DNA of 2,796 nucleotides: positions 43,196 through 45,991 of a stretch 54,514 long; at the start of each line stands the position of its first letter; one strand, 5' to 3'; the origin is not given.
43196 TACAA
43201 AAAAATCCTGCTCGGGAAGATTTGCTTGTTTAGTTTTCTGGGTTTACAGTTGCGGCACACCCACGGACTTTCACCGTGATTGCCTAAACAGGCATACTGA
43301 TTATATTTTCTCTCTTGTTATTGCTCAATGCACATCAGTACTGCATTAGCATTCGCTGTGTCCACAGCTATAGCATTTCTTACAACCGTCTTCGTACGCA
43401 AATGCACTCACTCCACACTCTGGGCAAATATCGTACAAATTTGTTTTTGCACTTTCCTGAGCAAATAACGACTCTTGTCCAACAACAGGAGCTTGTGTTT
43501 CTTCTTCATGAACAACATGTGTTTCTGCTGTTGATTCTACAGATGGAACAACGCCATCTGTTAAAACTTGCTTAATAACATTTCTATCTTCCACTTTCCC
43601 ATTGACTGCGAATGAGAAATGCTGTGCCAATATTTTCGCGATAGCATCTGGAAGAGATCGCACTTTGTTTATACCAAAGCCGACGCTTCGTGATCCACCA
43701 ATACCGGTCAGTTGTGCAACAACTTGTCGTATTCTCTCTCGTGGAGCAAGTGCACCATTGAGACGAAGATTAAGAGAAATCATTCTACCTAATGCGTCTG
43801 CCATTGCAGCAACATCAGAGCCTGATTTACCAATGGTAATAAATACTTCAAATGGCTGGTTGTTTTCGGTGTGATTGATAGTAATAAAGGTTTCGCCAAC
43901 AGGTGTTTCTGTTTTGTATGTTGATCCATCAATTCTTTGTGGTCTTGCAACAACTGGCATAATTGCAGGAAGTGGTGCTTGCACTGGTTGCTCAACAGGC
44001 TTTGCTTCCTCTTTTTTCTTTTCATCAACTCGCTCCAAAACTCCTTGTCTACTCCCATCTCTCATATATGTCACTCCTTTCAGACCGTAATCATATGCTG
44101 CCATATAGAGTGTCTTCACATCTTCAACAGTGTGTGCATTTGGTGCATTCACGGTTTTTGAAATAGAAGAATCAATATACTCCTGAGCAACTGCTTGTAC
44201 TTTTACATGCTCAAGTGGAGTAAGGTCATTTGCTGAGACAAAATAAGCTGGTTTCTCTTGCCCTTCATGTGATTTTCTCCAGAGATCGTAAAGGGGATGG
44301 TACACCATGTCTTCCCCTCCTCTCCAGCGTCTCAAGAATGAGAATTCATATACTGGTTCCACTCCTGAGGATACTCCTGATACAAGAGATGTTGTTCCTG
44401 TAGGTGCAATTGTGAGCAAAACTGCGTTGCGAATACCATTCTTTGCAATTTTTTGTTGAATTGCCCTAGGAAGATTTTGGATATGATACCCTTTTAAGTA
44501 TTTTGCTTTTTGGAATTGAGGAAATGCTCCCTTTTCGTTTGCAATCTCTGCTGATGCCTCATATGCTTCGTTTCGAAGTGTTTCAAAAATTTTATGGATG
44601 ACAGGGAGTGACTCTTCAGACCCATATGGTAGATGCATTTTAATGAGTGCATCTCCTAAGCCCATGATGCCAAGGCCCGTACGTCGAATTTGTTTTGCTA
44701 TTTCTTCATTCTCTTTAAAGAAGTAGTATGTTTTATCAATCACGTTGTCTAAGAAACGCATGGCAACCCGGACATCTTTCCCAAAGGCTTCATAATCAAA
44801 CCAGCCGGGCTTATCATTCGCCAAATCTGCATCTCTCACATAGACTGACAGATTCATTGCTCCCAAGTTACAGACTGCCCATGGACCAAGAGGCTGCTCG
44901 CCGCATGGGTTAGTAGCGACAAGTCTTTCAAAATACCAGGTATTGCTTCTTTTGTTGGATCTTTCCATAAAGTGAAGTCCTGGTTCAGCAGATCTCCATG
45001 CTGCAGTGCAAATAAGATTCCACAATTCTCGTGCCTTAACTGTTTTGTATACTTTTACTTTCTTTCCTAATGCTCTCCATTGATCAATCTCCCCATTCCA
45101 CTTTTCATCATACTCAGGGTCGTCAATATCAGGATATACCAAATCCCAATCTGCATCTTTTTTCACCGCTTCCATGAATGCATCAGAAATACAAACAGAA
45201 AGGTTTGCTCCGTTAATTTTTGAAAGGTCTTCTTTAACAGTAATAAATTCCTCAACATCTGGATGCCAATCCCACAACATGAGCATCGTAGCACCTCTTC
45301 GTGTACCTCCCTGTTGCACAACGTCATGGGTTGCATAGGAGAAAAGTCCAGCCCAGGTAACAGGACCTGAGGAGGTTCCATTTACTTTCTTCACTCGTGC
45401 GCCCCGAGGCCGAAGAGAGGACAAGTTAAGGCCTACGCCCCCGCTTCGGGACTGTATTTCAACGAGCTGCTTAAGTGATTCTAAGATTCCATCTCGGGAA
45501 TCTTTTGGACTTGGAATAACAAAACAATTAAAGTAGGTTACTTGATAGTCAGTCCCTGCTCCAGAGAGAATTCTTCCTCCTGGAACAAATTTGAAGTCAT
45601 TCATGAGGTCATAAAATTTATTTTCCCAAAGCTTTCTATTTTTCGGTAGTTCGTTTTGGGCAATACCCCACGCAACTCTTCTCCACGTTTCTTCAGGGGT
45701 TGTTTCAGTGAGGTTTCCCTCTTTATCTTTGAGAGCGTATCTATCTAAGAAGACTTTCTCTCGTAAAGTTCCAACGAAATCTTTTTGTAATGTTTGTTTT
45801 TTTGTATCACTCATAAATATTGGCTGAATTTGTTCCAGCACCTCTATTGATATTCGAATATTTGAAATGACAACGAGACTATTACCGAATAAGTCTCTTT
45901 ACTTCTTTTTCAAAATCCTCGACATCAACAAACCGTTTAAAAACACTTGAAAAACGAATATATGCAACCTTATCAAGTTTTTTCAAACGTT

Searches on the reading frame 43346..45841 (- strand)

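Call 10: search_protein_families(library=ncbifam, proteins=[window:43346-45841:-])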
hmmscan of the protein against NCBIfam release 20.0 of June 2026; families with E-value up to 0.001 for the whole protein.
window:43346-45841:- (831 aa): 21 families
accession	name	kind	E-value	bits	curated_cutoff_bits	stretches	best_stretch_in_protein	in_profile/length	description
NF006417.0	PRK08665.1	equivalog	6.9e-186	619.8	961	2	27-513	16-460/759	vitamin B12-dependent ribonucleotide reductase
TIGR02504.1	NrdJ_Z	equivalog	3.8e-177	590.5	399.95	1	29-600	3-603/606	adenosylcobalamin-dependent ribonucleoside-diphosphate reductase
NF005991.0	PRK08115.1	equivalog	1.3e-164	549.5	854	2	209-607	366-782/858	vitamin B12-dependent ribonucleotide reductase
NF005401.0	PRK06948.1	subfamily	1.9e-111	373.6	906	1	26-600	16-587/604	ribonucleotide reductase-like protein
NF005010.0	PRK06406.1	subfamily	2.3e-110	370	1125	2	72-519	219-620/771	vitamin B12-dependent ribonucleotide reductase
TIGR02506.1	NrdE_NrdA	equivalog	4.9e-108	362.2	341.05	1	30-594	6-614/616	ribonucleoside-diphosphate reductase subunit alpha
NF005122.0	PRK06556.1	equivalog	8.7e-76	255.4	859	3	211-447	287-494/960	vitamin B12-dependent ribonucleotide reductase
NF006207.0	PRK08332.1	equivalog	5.2e-72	242.7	2400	3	310-518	1239-1454/1684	vitamin B12-dependent ribonucleotide reductase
NF005101.0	PRK06539.1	equivalog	1.2e-69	235.3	988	2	27-504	152-648/822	ribonucleoside-diphosphate reductase subunit alpha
NF005544.0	PRK07207.1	equivalog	4.7e-68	229.9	965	2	29-451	302-723/965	ribonucleoside-diphosphate reductase subunit alpha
NF006279.0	PRK08447.1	equivalog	6.3e-62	210.1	1082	2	319-601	492-774/789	ribonucleoside-diphosphate reductase subunit alpha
NF009028.0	PRK12364.1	equivalog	5.8e-58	196.6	1377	2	320-597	567-831/842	ribonucleoside-diphosphate reductase subunit alpha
NF005483.0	PRK07088.1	equivalog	3.6e-57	194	1214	2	322-597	494-753/764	ribonucleoside-diphosphate reductase subunit alpha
NF006577.0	PRK09102.1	equivalog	5.4e-56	190.1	620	2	44-509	39-460/604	ribonucleoside-diphosphate reductase subunit alpha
NF006665.0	PRK09209.1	equivalog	6e-56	190.1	1057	2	319-597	486-750/761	ribonucleoside-diphosphate reductase subunit alpha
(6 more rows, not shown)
